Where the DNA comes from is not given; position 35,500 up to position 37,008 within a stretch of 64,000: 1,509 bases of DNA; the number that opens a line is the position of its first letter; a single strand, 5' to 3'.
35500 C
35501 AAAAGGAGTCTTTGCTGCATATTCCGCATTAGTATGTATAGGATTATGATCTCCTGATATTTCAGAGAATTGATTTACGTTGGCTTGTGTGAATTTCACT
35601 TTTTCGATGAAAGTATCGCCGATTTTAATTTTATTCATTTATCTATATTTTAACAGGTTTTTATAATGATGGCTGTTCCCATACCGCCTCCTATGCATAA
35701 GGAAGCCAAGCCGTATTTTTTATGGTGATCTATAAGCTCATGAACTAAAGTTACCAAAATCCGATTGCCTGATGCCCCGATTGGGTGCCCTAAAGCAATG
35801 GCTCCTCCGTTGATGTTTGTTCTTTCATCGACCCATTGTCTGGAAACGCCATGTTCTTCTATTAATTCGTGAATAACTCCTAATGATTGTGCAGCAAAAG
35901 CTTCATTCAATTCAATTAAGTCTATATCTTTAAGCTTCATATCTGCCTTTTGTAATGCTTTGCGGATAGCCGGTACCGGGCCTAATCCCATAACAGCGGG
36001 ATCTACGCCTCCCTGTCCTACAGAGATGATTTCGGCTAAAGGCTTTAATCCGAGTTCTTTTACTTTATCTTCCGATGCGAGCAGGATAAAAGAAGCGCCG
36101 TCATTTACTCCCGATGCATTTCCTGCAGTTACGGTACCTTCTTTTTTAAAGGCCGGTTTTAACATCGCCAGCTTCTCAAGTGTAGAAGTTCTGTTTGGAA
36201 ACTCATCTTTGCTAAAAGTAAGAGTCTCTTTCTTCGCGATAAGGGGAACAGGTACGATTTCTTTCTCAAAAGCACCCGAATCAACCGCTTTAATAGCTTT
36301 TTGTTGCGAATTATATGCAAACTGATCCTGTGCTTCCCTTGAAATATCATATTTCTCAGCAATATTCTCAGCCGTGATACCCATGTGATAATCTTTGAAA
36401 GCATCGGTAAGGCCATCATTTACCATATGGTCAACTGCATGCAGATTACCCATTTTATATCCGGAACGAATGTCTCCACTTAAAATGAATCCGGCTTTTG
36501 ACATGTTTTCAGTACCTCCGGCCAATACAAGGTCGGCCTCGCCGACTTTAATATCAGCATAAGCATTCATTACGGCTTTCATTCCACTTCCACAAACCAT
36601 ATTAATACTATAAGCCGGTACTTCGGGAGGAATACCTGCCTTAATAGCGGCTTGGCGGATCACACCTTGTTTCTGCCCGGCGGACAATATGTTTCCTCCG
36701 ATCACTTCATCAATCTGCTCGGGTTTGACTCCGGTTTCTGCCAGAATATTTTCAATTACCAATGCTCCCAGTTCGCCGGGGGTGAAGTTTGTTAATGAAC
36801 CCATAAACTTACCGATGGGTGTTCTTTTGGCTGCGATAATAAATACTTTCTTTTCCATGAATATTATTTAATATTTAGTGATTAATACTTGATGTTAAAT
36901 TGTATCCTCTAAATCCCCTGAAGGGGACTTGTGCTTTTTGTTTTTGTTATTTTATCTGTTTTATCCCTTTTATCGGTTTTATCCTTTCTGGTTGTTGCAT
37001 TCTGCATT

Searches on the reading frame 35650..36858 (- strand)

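Call 4: search_protein_families(library=pfam, proteins=[window:35650-36858:-])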
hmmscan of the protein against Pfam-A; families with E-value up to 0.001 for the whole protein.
window:35650-36858:- (402 aa): 3 families
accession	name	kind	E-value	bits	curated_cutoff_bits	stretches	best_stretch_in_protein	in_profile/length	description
PF00108.29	Thiolase_N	-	7.8e-100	334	26.4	1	5-264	1-260/260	Thiolase, N-terminal domain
PF02803.24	Thiolase_C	-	9.3e-46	154.9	27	1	271-400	1-122/123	Thiolase, C-terminal domain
PF00109.32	ketoacyl-synt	-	0.00013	22.1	20.8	1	81-122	166-207/252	Beta-ketoacyl synthase, N-terminal domain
